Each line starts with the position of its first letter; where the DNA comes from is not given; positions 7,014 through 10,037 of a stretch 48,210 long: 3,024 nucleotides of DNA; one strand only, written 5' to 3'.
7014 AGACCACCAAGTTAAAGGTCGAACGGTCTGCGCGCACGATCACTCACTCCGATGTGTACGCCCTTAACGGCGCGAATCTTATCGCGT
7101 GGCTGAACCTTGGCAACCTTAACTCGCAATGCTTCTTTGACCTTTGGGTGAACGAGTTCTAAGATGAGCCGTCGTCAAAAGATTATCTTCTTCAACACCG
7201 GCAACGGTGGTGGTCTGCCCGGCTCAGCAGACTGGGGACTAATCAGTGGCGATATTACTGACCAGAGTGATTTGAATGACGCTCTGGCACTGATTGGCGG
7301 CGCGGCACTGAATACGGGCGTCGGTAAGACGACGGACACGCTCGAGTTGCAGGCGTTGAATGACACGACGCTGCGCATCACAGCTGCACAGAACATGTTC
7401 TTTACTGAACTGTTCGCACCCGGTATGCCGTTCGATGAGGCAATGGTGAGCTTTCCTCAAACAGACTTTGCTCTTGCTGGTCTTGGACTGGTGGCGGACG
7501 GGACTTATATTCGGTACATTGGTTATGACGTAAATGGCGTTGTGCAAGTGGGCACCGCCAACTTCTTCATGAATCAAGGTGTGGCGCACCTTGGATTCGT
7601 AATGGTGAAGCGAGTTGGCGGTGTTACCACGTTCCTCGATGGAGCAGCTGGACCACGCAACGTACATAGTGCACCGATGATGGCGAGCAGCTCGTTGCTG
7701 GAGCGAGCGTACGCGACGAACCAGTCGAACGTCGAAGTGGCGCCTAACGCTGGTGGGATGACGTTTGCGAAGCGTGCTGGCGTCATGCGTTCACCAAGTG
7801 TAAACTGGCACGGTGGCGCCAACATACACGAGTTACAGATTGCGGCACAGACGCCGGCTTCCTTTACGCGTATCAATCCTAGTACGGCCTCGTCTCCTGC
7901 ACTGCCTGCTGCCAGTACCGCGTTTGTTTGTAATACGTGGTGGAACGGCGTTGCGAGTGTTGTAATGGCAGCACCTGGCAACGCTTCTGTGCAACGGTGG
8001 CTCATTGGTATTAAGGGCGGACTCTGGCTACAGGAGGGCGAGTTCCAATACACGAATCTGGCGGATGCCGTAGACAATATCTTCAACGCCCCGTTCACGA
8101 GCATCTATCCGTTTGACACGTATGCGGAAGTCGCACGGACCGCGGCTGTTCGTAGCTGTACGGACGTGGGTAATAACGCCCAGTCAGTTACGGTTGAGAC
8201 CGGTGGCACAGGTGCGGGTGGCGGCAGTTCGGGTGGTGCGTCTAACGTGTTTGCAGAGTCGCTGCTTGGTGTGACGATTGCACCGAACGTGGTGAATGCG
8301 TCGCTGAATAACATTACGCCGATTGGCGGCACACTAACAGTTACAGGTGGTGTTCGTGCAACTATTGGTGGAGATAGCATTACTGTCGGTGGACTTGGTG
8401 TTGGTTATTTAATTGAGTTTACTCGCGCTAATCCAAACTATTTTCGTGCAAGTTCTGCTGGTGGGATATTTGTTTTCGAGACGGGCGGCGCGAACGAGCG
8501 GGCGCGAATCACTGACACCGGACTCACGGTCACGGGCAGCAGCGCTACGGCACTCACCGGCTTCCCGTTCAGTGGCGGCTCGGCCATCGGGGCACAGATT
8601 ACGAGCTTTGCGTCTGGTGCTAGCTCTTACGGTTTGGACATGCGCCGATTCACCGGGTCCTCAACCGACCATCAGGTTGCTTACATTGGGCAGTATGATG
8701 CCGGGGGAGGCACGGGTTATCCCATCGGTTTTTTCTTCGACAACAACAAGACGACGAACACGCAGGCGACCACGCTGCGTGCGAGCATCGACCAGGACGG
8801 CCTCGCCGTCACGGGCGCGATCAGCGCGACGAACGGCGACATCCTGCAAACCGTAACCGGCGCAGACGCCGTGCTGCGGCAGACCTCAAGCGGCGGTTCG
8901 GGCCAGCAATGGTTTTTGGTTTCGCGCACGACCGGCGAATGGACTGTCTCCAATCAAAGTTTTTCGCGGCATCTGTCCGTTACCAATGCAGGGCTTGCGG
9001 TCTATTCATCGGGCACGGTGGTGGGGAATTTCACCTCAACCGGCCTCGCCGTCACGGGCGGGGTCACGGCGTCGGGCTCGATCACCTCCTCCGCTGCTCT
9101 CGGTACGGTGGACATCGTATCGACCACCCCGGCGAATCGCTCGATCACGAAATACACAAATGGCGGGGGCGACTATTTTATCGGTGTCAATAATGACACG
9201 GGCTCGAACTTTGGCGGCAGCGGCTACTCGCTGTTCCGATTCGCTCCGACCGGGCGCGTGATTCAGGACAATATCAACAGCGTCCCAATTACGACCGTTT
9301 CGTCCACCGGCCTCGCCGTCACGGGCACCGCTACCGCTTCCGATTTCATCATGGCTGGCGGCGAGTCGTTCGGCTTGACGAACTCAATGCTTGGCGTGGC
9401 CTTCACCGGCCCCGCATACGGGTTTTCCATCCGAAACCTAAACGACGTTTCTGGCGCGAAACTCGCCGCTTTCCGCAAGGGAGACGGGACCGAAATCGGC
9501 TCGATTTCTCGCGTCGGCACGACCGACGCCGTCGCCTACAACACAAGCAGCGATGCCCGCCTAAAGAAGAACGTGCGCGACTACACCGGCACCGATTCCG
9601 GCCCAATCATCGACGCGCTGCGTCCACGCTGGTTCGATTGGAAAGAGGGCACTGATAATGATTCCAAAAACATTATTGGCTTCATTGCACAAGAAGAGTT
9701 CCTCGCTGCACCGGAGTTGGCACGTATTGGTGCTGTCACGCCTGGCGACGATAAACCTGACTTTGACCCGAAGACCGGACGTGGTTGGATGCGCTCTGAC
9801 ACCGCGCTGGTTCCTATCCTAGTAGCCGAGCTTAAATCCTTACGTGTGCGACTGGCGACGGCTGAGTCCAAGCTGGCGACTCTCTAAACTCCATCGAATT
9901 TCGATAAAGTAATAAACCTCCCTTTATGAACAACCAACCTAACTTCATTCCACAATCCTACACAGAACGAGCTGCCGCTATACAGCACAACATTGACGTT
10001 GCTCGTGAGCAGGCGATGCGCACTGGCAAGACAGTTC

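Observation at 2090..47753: A 24-bp near-palindrome, 12 copies, marking gene junctions around the whole genome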

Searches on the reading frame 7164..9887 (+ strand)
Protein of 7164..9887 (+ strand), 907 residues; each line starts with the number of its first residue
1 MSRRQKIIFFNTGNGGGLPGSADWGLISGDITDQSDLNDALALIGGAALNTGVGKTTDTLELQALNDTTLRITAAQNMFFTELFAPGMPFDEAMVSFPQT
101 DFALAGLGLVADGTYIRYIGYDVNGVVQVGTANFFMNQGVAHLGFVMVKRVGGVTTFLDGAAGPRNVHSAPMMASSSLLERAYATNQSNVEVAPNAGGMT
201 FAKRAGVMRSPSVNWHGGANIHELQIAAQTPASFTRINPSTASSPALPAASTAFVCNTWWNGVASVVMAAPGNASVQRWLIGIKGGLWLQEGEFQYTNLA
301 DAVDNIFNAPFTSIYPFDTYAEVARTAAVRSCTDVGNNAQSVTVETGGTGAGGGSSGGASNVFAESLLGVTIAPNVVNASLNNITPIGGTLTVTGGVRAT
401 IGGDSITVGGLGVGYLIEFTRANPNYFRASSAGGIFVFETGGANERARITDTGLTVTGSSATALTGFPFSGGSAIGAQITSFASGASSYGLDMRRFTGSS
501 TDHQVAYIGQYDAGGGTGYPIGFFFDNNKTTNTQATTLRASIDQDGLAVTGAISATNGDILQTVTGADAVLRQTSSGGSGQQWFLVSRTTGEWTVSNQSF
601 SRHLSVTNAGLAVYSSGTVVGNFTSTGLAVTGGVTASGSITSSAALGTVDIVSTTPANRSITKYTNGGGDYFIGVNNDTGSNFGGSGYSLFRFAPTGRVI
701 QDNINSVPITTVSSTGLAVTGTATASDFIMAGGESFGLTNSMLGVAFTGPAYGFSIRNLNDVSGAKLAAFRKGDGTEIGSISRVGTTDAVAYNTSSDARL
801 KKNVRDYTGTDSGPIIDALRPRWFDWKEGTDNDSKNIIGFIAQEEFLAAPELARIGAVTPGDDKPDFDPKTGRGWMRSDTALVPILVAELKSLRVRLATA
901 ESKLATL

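Call 6: search_protein_families(library=pfam, proteins=[window:7164-9887:+], max_evalue=0.01)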
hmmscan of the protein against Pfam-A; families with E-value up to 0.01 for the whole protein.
window:7164-9887:+ (907 aa): 1 family
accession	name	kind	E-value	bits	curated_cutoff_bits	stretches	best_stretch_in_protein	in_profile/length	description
PF13884.11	Peptidase_S74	-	1.7e-08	35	22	1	796-844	1-48/58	Chaperone of endosialidase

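Call 10: search_protein_families(library=phrogs, proteins=[window:7164-9887:+], max_evalue=0.001)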
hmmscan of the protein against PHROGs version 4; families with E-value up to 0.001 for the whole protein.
window:7164-9887:+ (907 aa): 0 families
